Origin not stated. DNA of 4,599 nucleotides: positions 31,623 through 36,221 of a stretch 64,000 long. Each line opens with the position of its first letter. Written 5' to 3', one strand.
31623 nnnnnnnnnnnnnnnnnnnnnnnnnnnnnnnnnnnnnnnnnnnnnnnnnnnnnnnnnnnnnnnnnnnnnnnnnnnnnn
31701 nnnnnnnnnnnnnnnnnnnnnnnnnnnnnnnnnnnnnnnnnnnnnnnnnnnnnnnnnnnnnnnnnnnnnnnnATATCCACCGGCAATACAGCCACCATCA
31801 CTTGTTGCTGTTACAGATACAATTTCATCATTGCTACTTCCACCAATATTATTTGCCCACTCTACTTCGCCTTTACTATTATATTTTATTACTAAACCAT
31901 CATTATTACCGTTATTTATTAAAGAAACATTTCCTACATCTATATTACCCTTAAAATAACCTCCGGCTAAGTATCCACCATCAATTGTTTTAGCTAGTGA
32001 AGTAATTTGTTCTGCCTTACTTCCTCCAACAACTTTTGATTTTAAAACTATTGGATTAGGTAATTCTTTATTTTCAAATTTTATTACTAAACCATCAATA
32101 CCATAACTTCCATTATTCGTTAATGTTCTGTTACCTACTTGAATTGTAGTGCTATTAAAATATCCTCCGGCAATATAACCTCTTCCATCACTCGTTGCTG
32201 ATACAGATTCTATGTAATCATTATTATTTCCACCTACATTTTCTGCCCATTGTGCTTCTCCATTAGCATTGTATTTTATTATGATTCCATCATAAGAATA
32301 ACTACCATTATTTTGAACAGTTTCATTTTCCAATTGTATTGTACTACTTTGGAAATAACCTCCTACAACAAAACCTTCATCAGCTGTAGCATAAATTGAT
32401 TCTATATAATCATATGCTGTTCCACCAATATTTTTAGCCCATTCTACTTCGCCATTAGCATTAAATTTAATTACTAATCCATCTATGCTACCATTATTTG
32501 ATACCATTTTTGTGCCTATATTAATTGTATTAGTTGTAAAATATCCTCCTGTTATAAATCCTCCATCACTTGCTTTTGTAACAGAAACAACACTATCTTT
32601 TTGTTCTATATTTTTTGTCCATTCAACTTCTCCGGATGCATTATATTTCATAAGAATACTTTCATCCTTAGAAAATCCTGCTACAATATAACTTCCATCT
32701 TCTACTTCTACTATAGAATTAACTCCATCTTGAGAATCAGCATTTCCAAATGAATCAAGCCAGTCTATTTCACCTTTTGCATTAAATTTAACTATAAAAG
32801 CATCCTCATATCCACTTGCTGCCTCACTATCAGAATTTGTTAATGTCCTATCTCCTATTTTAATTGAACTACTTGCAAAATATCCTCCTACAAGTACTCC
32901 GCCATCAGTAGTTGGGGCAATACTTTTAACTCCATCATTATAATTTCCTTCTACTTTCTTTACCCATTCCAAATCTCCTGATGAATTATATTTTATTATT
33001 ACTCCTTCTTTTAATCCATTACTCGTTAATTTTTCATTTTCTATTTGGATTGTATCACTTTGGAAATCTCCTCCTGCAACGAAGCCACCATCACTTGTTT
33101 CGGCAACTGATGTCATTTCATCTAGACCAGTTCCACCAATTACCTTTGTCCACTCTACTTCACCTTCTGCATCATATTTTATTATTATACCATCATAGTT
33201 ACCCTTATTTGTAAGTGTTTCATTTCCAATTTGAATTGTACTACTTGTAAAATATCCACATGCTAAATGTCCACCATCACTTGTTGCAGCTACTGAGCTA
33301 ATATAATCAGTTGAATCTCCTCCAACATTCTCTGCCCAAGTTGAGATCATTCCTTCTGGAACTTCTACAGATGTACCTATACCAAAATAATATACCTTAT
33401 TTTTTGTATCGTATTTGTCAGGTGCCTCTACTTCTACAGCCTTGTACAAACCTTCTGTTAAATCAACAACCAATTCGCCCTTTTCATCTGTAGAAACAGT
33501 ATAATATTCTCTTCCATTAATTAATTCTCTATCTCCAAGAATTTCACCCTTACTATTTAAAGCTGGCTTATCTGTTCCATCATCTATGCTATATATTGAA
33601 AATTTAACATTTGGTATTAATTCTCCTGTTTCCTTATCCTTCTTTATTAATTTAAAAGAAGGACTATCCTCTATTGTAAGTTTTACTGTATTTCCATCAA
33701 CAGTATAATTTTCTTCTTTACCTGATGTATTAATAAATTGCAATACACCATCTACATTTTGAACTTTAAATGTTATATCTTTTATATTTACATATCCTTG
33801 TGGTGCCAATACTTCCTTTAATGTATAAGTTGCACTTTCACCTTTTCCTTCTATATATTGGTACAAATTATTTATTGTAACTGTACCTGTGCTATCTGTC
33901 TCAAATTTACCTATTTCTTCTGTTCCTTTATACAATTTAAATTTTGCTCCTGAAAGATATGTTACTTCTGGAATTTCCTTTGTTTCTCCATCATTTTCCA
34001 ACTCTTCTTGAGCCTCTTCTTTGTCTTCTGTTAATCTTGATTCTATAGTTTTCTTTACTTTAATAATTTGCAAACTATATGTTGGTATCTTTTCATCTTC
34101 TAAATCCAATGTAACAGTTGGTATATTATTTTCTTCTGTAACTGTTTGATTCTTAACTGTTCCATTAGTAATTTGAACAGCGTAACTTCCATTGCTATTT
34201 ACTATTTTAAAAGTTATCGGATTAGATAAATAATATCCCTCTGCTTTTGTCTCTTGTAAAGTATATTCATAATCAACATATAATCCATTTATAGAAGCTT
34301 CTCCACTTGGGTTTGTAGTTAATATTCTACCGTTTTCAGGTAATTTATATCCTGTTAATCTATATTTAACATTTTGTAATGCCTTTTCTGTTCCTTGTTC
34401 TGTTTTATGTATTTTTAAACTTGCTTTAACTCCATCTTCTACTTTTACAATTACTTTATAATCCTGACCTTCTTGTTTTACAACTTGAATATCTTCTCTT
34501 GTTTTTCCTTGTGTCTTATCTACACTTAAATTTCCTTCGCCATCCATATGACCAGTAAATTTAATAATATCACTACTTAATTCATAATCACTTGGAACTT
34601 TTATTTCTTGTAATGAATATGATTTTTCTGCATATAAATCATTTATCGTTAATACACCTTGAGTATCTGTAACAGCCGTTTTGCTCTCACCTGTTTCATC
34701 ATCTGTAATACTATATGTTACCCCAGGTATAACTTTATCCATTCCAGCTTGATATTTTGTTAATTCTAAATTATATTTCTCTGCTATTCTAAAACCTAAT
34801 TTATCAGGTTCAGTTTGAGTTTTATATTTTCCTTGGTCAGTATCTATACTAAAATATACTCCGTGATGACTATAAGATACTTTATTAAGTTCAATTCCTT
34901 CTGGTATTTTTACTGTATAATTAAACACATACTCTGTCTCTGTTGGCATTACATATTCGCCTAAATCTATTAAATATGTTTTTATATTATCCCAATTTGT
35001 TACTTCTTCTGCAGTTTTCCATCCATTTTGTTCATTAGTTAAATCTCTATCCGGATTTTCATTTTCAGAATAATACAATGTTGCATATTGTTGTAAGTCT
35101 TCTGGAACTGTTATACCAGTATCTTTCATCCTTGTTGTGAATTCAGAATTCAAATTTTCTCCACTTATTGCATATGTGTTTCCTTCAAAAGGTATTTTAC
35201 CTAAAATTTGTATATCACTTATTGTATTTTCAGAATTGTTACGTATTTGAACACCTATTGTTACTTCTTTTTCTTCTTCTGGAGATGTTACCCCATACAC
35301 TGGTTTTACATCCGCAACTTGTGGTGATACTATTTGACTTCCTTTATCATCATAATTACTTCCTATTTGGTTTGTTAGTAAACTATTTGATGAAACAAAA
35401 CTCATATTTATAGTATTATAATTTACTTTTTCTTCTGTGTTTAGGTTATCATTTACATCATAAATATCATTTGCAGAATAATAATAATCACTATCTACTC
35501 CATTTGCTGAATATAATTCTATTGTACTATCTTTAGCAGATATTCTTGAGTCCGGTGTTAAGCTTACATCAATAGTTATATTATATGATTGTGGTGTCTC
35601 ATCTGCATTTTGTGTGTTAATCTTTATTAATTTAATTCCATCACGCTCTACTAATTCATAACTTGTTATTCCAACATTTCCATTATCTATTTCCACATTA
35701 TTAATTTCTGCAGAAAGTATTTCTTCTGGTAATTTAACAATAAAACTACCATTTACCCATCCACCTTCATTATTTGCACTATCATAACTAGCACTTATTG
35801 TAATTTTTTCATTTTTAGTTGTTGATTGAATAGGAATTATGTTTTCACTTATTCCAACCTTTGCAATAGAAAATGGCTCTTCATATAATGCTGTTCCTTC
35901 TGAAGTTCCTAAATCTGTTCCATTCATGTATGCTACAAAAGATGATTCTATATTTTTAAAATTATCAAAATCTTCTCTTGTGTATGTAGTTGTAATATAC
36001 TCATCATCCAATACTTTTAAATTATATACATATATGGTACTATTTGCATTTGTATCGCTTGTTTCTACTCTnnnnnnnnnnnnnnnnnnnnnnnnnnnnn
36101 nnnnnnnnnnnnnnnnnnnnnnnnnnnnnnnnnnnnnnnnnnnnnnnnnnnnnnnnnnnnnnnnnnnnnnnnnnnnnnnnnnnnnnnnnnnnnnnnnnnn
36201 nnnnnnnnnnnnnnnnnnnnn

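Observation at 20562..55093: Tandem pair of giant paralogous surface proteins (5703 and 4665 aa) fills half the window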

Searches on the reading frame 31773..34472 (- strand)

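Call 6: search_protein_families(library=pfam, proteins=[window:31773-34472:-], max_evalue=0.01)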
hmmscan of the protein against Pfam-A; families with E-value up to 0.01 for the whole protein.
window:31773-34472:- (900 aa): 2 families
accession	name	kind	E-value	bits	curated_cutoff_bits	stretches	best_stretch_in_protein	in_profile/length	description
PF17802.7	SpaA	-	1.2e-31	109.1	23.1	3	18-104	2-90/91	Prealbumin-like fold domain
PF10901.13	DUF2690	-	0.00058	20.5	23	0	717-759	18-60/94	Protein of unknown function (DUF2690)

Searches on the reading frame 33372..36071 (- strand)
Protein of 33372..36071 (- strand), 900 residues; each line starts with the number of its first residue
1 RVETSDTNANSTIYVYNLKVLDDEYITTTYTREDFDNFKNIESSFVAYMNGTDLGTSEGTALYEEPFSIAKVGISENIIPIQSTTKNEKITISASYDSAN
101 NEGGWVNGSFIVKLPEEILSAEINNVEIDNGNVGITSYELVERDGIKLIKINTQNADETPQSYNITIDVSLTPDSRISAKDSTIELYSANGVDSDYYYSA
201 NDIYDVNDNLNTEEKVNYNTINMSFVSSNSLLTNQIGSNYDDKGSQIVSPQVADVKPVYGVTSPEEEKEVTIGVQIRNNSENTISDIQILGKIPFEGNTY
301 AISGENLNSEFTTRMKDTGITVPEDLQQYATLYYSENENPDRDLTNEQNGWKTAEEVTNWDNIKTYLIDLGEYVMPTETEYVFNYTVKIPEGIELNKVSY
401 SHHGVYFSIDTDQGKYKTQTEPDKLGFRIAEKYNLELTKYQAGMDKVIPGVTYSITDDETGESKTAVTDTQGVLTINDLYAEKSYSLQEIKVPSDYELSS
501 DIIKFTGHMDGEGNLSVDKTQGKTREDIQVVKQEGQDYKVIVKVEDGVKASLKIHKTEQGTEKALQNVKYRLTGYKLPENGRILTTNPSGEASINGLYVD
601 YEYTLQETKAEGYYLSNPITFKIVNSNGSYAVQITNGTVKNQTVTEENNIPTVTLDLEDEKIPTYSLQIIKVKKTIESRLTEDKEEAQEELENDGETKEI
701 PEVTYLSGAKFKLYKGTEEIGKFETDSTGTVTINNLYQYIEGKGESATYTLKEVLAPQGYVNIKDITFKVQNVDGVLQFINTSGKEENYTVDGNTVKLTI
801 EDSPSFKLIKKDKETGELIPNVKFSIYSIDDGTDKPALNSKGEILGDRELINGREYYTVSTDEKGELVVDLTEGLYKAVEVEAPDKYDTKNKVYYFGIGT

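Call 6: search_protein_families(library=pfam, proteins=[window:33372-36071:-], max_evalue=0.01)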
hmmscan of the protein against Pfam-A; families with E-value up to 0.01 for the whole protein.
window:33372-36071:- (900 aa): 1 family
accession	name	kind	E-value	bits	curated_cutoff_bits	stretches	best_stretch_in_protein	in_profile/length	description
PF17802.7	SpaA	-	9.5e-41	138.3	23.1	4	551-637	2-90/91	Prealbumin-like fold domain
